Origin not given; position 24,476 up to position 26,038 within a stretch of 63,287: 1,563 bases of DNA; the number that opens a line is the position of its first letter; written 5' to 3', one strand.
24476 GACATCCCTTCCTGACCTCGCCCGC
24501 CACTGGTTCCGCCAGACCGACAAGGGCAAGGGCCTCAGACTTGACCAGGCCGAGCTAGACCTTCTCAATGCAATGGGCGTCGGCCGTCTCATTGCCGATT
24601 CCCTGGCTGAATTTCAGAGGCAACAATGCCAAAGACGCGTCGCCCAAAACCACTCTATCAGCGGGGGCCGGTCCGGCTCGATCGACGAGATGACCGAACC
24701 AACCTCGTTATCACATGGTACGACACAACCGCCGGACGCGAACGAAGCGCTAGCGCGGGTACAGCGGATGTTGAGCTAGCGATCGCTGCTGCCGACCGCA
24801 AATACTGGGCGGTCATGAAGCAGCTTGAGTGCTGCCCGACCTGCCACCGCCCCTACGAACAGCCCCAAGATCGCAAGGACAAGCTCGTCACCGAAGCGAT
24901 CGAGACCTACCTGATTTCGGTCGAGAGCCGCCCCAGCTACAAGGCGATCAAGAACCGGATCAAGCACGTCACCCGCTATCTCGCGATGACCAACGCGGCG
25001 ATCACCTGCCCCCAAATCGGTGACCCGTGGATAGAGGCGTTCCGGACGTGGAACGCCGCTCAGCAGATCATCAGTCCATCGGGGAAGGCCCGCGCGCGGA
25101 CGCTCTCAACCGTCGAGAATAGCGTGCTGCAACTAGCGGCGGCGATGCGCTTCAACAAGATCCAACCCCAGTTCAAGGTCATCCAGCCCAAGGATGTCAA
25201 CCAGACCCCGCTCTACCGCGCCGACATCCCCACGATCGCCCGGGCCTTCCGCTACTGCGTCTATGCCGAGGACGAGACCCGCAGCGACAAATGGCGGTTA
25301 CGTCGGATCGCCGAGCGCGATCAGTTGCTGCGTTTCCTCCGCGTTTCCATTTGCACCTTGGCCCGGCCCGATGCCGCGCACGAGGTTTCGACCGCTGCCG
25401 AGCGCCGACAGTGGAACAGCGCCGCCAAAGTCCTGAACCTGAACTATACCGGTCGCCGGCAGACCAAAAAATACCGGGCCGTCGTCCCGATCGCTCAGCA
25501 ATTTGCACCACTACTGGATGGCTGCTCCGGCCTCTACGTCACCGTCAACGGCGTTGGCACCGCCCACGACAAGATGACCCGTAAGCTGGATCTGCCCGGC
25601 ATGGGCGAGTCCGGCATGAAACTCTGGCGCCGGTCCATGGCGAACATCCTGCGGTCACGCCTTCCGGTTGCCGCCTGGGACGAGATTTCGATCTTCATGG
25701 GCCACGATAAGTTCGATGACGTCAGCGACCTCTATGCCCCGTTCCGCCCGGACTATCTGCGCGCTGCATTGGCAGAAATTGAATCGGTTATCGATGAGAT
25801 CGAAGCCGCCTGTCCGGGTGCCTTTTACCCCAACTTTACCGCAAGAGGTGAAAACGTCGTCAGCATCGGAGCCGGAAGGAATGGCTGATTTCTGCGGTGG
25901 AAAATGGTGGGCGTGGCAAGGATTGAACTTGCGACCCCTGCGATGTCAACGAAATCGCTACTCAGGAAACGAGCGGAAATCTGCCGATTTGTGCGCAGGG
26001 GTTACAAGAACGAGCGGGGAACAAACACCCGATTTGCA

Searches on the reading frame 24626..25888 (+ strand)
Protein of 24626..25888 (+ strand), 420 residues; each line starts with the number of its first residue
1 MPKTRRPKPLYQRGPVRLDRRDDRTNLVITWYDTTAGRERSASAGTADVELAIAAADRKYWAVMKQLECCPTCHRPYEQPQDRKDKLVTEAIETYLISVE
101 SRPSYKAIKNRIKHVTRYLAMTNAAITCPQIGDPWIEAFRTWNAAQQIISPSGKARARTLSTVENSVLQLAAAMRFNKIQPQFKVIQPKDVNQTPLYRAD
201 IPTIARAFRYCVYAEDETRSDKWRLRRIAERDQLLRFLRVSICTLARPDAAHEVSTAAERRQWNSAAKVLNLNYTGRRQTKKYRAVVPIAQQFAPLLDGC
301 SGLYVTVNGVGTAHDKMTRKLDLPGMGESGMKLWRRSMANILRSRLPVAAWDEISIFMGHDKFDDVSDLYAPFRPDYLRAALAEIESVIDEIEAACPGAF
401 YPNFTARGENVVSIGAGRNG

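Call 63: find_encoding_contigs(protein=window:24626-25888:+, flank=10000, max_places=3)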
Protein window:24626-25888:+ (420 aa): no gene with exactly this product is on record in the collection.

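Call 65: search_protein_families(library=pfam, proteins=[window:24626-25888:+], max_evalue=0.001)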
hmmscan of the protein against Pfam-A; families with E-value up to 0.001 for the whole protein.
window:24626-25888:+ (420 aa): 0 families
